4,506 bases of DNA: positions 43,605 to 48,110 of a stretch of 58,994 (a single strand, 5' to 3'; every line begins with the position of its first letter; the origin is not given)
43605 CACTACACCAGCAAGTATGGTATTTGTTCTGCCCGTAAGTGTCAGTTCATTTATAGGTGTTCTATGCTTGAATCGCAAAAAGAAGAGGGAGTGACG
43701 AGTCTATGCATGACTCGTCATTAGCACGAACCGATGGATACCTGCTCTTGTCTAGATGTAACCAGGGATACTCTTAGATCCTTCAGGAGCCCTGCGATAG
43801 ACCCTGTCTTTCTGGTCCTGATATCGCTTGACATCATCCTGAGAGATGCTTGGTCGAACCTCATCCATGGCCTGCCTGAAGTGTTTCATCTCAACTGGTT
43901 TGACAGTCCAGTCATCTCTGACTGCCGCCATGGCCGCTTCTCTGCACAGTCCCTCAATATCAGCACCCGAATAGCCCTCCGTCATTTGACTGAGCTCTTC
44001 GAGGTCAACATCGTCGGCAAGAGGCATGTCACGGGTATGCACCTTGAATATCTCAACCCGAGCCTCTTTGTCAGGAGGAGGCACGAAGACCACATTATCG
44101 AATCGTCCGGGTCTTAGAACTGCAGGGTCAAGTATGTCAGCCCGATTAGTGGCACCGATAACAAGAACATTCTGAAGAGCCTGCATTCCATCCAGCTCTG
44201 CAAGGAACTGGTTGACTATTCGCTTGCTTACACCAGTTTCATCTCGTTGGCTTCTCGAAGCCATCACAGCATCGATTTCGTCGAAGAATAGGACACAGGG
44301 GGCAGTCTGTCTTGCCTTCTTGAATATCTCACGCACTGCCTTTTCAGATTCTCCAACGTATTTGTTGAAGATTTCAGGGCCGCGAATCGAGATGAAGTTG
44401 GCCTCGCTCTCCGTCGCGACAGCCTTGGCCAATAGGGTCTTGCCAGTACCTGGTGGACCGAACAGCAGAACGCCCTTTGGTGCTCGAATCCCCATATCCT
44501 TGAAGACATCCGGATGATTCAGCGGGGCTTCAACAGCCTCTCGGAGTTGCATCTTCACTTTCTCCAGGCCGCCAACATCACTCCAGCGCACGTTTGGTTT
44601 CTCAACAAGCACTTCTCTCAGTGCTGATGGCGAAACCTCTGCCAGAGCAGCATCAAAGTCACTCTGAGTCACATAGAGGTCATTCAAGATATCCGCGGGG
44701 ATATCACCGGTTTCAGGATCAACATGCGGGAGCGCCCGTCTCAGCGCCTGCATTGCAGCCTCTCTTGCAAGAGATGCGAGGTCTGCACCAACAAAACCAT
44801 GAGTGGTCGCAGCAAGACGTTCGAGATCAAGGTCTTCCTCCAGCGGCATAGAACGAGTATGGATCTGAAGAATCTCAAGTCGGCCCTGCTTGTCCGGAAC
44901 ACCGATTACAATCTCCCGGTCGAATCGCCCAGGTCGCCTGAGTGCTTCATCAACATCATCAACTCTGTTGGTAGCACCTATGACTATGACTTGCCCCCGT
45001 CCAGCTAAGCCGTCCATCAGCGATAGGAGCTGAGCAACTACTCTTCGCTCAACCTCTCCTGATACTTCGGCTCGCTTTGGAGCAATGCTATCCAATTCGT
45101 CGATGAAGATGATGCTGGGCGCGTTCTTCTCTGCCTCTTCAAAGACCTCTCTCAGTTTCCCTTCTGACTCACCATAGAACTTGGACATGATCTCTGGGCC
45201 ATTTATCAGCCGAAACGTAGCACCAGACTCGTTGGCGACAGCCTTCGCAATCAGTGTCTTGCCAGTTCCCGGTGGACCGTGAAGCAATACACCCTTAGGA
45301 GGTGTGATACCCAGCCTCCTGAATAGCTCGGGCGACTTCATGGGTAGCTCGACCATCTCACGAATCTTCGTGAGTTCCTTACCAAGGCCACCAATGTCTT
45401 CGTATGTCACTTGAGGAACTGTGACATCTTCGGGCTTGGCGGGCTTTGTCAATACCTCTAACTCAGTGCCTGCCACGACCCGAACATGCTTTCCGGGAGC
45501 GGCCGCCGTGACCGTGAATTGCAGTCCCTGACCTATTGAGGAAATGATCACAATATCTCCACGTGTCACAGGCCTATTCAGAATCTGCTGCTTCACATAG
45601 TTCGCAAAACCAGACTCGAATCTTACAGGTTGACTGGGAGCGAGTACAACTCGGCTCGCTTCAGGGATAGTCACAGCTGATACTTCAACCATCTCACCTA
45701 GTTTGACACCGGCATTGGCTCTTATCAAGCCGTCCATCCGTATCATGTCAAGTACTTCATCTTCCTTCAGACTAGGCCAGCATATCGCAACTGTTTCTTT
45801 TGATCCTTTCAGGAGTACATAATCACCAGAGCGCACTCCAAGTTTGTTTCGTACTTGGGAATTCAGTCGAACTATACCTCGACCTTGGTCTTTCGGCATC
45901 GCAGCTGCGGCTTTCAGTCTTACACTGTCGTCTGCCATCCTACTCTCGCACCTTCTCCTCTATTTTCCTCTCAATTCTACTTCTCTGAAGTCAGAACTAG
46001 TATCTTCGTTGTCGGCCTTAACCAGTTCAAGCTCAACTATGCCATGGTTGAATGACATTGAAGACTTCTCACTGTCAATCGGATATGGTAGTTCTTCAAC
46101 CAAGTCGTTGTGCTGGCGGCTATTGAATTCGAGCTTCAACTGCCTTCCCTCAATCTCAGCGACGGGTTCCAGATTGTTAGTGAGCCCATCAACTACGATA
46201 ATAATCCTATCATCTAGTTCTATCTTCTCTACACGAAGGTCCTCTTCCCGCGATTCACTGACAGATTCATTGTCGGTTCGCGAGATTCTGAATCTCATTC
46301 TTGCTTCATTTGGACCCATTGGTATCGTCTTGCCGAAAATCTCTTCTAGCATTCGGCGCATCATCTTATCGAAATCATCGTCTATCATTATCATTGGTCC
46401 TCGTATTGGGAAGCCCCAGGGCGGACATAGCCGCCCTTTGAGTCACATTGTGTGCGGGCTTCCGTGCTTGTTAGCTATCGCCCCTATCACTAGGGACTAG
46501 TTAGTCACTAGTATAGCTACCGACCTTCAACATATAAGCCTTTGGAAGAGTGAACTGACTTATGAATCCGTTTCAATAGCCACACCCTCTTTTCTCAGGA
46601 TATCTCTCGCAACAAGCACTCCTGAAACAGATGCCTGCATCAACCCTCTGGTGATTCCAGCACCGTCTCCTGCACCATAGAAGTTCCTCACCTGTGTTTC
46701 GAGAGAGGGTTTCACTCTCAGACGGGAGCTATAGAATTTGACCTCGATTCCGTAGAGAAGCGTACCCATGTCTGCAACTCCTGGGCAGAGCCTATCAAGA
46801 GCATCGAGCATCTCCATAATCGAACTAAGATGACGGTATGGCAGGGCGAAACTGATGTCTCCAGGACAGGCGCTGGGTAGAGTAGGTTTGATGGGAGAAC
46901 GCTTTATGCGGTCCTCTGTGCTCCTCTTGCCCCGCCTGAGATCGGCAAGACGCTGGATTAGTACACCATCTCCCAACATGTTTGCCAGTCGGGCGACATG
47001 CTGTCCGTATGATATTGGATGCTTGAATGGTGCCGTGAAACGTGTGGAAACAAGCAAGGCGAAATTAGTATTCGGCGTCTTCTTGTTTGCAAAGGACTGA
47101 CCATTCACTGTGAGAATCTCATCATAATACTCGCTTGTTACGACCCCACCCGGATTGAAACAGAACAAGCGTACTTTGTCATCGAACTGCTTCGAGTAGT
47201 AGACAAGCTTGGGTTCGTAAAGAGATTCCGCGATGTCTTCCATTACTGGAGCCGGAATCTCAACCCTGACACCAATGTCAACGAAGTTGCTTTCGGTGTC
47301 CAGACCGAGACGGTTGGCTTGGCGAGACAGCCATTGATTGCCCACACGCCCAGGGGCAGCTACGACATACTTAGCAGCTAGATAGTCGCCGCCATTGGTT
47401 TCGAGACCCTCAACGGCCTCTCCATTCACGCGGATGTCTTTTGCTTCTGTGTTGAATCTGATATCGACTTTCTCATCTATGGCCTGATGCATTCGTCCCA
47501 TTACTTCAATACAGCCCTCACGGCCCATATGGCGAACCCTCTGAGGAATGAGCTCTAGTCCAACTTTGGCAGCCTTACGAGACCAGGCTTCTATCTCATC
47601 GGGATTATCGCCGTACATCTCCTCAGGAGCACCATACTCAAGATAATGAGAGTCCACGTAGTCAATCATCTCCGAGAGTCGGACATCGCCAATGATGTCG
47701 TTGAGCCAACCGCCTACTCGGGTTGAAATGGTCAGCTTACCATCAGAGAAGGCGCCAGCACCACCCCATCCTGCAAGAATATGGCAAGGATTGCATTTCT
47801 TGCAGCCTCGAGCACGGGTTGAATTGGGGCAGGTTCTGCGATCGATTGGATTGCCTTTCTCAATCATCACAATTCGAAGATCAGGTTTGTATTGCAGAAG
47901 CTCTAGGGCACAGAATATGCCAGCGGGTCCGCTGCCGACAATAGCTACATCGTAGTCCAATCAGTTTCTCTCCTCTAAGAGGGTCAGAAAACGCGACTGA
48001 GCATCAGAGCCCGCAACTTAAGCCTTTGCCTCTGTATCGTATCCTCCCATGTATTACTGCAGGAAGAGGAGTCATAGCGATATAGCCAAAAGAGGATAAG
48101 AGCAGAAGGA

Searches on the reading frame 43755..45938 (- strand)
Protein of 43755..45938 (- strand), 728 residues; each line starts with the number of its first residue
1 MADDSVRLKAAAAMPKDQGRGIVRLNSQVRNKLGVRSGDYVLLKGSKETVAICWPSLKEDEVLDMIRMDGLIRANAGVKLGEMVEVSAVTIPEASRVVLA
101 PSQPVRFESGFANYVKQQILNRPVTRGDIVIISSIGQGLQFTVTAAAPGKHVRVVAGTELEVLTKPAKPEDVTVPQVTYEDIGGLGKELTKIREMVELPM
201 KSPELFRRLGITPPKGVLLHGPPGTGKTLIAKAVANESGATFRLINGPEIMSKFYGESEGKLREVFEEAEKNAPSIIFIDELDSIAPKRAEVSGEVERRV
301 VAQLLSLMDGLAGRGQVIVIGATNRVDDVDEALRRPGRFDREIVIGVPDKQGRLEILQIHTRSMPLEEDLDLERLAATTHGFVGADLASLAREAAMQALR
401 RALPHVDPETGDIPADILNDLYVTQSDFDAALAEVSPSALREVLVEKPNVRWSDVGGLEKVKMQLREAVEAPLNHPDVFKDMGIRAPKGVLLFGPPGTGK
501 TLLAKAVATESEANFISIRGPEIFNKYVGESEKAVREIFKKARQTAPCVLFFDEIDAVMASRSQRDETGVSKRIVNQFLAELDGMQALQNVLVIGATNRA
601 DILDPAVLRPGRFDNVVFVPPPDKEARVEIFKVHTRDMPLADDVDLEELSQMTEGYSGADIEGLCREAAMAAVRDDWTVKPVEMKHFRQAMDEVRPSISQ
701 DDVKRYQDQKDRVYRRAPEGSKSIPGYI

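Call 53: search_solved_structures(query=window:43755-45938:-, max_evalue=1e-60)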
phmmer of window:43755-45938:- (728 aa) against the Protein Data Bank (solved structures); distinct sequences matched with E-value up to 1e-60: 184 (the best 60 are shown).
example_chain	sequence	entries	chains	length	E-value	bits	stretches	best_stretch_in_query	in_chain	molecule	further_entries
5g4f_A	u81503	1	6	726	1.6e-248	829.8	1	4-707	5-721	VCP-LIKE ATPASE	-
5g4g_A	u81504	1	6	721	4.2e-248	828.5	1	7-707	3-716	VCP-LIKE ATPASE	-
5vc7_A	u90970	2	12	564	6.5e-230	768.3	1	174-722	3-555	VCP-like ATPase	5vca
5c18_A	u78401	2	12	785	2.1e-219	733.6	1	19-708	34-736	Transitional endoplasmic reticulum ATPase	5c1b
5c19_A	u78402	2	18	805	2.6e-216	723.4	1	19-676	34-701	Transitional endoplasmic reticulum ATPase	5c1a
9y06_A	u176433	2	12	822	1.5e-215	720.9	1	19-690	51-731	Transitional endoplasmic reticulum ATPase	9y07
7bp9_A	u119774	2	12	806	2.5e-215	720.1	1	19-676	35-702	Transitional endoplasmic reticulum ATPase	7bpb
9m4n_A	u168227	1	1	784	6.5e-215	718.8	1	20-694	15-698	Cell division control protein 48 homolog A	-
9m3v_A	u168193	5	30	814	6.6e-215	718.7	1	20-697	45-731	Cell division control protein 48 homolog A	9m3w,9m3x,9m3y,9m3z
7l5w_A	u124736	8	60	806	8.2e-215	718.4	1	19-676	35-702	Transitional endoplasmic reticulum ATPase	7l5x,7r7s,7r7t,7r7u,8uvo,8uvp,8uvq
7rl9_A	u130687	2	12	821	8.5e-215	718.4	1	19-676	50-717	Transitional endoplasmic reticulum ATPase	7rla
7rl7_A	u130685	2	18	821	9e-215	718.3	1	19-676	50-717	Transitional endoplasmic reticulum ATPase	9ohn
7rlb_A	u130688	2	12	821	9e-215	718.3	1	19-676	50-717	Transitional endoplasmic reticulum ATPase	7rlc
7rl6_A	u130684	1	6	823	9.1e-215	718.3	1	19-676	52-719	Transitional endoplasmic reticulum ATPase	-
7y4w_A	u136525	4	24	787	9.7e-215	718.2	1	19-676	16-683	Transitional endoplasmic reticulum ATPase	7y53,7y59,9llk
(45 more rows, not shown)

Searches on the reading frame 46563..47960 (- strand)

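Call 93: search_protein_families(library=pfam, proteins=[window:46563-47960:-], max_evalue=0.00001)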
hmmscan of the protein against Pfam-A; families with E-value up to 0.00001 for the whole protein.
window:46563-47960:- (466 aa): 7 families
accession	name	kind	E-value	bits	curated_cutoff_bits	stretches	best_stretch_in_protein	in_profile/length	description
PF07992.20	Pyr_redox_2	-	3.1e-14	53.5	26.1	0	3-47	1-38/291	Pyridine nucleotide-disulphide oxidoreductase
PF21688.3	FAD-depend_C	-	4.4e-09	37.3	27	1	258-407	41-195/197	FAD-dependent protein, C-terminal domain-like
PF01266.30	DAO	-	6.7e-08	32.9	27.9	0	4-38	1-33/353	FAD dependent oxidoreductase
PF01134.28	GIDA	-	1.4e-06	28.1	22.1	0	369-456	304-385/391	Glucose inhibited division protein A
PF01494.25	FAD_binding_3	-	2.4e-06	27.5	22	0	2-35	1-32/349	FAD binding domain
PF00890.30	FAD_binding_2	-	3.6e-06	26.9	20.4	0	4-38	1-33/414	FAD binding domain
PF13454.12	NAD_binding_9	-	8.7e-06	26.2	21.8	0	6-47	1-43/155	FAD-NAD(P)-binding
